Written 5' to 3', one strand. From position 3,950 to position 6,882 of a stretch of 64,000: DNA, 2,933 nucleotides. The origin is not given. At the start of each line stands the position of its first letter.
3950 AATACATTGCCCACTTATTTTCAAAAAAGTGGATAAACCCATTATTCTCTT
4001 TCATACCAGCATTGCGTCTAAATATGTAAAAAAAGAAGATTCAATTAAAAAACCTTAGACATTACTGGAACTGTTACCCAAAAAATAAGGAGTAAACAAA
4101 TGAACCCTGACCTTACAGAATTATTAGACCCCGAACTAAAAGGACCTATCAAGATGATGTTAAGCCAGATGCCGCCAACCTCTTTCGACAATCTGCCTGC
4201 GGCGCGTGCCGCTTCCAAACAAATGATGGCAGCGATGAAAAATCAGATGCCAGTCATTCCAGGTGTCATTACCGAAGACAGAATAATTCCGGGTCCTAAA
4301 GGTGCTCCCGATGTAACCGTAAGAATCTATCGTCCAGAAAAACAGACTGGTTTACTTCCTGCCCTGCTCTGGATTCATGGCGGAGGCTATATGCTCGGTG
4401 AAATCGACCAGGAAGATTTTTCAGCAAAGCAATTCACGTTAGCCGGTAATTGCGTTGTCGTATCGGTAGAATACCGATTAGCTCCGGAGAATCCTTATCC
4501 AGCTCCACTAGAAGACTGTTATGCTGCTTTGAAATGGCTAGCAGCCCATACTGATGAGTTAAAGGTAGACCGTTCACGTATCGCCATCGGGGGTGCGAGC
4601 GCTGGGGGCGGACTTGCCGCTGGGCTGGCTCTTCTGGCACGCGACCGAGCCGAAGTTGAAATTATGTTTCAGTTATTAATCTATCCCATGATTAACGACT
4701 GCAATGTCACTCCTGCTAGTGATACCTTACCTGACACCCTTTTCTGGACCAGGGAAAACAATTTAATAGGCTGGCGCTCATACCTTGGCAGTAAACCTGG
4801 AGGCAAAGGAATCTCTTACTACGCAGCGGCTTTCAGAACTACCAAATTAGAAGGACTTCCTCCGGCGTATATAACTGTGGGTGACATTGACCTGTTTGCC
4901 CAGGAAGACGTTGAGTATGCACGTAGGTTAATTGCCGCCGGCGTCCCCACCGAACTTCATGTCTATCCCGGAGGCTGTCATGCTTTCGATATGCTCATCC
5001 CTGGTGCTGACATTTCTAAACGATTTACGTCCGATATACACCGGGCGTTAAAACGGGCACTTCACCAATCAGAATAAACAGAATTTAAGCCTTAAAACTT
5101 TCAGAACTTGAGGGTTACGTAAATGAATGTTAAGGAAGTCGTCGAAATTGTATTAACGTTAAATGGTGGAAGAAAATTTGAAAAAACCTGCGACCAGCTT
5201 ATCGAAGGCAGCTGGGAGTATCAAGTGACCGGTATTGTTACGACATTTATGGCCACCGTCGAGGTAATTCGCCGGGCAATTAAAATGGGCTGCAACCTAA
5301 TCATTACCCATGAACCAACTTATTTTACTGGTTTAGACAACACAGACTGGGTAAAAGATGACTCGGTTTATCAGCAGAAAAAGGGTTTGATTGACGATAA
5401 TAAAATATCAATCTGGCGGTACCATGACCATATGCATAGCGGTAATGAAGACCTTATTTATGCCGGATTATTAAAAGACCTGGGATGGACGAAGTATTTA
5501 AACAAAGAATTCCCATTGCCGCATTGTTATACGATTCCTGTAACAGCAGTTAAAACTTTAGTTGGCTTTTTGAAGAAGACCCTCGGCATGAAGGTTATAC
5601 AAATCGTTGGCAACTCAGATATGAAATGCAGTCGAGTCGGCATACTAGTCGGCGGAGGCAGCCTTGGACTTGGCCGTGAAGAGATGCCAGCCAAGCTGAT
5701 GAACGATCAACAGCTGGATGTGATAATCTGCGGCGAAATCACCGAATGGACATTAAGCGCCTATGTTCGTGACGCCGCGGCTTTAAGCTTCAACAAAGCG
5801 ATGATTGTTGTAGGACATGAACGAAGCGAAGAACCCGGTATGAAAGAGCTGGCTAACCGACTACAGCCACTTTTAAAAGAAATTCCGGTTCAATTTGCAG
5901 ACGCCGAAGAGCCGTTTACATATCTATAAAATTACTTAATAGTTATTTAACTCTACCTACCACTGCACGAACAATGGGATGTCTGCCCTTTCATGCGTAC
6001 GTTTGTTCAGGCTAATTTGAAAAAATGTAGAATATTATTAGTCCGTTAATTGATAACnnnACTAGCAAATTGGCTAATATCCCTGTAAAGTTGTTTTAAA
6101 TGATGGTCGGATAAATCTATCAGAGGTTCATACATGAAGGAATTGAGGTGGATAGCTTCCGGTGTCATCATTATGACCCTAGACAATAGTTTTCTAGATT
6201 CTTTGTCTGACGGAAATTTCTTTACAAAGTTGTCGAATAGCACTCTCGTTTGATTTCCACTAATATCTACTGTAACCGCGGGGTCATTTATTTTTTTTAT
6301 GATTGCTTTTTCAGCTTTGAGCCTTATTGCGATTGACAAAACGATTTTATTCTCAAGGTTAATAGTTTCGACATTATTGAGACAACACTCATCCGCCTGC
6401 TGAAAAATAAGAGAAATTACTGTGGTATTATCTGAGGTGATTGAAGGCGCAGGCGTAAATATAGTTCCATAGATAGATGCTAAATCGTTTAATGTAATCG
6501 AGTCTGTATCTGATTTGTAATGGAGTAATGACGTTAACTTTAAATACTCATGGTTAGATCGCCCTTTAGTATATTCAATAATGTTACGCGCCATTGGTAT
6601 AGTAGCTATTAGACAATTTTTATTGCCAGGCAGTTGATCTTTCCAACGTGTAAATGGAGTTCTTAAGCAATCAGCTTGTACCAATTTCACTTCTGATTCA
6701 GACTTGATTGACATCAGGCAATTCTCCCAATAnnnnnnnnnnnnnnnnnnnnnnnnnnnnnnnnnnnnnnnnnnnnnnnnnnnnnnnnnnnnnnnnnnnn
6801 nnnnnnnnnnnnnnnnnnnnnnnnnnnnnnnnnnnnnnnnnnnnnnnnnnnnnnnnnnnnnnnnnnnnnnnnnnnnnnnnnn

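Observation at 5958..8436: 2.4-kb AT-rich islet bracketed by a duplicated dnaN 3' terminus (att-like scar, no integrase)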

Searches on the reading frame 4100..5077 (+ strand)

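Call 5: search_protein_families(library=pfam, proteins=[window:4100-5077:+])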
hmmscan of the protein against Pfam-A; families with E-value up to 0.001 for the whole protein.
window:4100-5077:+ (325 aa): 5 families
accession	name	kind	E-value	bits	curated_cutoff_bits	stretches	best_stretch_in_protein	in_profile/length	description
PF07859.19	Abhydrolase_3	-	2.5e-60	204.3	25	1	89-296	1-208/210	alpha/beta hydrolase fold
PF20434.5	BD-FAE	-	9.7e-26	91.1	26.8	1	76-182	3-112/215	BD-FAE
PF00135.34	COesterase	-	5.9e-13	49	27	1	73-179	87-203/515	Carboxylesterase family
PF00326.27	Peptidase_S9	-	1.4e-06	28.4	22.6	0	137-176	45-81/213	Prolyl oligopeptidase family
PF05448.18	AXE1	-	0.00045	19.5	21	0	154-187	171-204/321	Acetyl xylan esterase (AXE1)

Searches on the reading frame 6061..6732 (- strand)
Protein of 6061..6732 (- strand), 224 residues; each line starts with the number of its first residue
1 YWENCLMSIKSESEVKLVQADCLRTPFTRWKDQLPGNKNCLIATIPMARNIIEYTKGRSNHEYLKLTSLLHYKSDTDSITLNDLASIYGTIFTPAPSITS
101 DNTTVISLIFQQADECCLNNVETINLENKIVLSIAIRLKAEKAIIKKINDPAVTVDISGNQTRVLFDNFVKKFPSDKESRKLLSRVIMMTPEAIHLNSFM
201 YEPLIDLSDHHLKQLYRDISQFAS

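Call 67: predict_structure(alignment_id=A3)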
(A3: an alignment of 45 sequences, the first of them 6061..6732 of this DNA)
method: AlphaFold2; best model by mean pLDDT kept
length: 224 residues; sequences in the alignment: 45
mean_pLDDT: 89.0   pTM: 0.87
mean pLDDT of the five models: 89.0, 88.9, 87.1, 86.6, 86.2
residues with pLDDT >= 90: 154; 70-90: 48; 50-70: 16; < 50: 6
segments of 3 or more residues with pLDDT < 50: 194-199
pLDDT, mean of each block of 10 residues (from residue 1): 72 84 76 93 93 94 97 97 97 91 97 92 84 96 98 92 97 98 90 49 74 96 96
secondary structure, 60 per line:
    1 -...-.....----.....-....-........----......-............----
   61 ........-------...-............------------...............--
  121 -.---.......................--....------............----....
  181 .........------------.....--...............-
elements in order: E6-10 E15-19 H21-24 H26-33 H38-43 H45-56 H61-68 H81-91 H105-118 H126-148 H151-154 H161-172 H177-189 H202-206 H209-223
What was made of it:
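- On PrrC/RloC anticodon nucleases: The C-terminal model has pLDDT 89 (call 67).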

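Call 70: fold_search(model_id=the predicted structure, library=pdb)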
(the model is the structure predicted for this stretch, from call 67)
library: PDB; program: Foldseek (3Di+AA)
matches with E <= 10: 249; with E <= 0.001: 0
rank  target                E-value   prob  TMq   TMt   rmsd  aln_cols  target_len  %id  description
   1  6dew_C                8.1e-01  0.08  0.16  0.19  14.7       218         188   12  Structure of human COQ9 protein with bound isoprene. (released 2019-02-06)
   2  2q00_A                9.8e-01  0.77  0.34  0.55   5.6       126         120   16  Crystal structure of the P95883_SULSO protein from Sulfolobus solfataricus. NESG target SsR10. (released 2007-05-29)
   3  9c59_B                1.0e+00  0.12  0.18  0.10  15.0       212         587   13  Human AP-3 dimer bound to myristoylated Arf1 (Q71L) and LAMP1 cargo on a lipid nanodisc (released 2024-12-18)
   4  1y5i_C                1.0e+00  0.06  0.16  0.16  17.6       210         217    7  The crystal structure of the NarGHI mutant NarI-K86A (released 2005-03-08)
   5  2xcs_B                1.2e+00  0.08  0.13  0.06  19.0       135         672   10  The 2.1A crystal structure of S. aureus Gyrase complex with GSK299423 and DNA (released 2010-08-04)
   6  6z1a_D                1.5e+00  0.07  0.12  0.06  18.7       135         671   10  Ternary complex of Staphylococcus aureus DNA gyrase with AMK12 and DNA (released 2020-11-11)
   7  5npk_b                1.5e+00  0.06  0.12  0.05  18.6       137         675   10  1.98A STRUCTURE OF THIOPHENE1 WITH S.AUREUS DNA GYRASE AND DNA (released 2017-07-12)
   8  6xr2_E                1.6e+00  0.08  0.19  0.23  14.1       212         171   11  Computationally designed right-handed alpha/alpha homotrimeric toroid with 3 repeats per subunit (released 2021-07-14)
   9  6m6u_G                1.7e+00  0.44  0.32  0.48   5.0       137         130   12  Crystal structure the toxin-antitoxin MntA-HpeT mutant-D39ED41E (released 2020-09-30)
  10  7mwq_B                1.7e+00  0.07  0.18  0.19  13.1       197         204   12  Structure of De Novo designed beta sheet heterodimer LHD29A53/B53 (released 2022-01-19)
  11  7fvs_B                1.7e+00  0.06  0.12  0.06  18.7       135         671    9  Crystal Structure of S. aureus gyrase in complex with 4-[[1-[(1-chloro-6,7-dihydro-5H-cyclopenta[c]pyridin-6-yl)methyl (released 2023-06-28)
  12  9n39_B                1.7e+00  0.06  0.11  0.06  18.9       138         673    9  DNA gyrase complexed with uncleaved DNA and Compound 185 to 2.25 A resolution (released 2025-04-09)
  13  8zf2_A                1.7e+00  0.05  0.16  0.18  13.9       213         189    9  Quorum Sensing master regulator HapR of Photobacterium marinum (released 2025-05-07)
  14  3ir6_C                1.7e+00  0.04  0.16  0.15  19.0       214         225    7  Crystal structure of NarGHI mutant NarG-H49S (released 2010-01-05)
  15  4kbr_G                1.8e+00  0.05  0.14  0.15  17.0       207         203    9  Crystal structure of mouse Ceramide-1-phosphate transfer protein (apo-form) (released 2013-07-17)
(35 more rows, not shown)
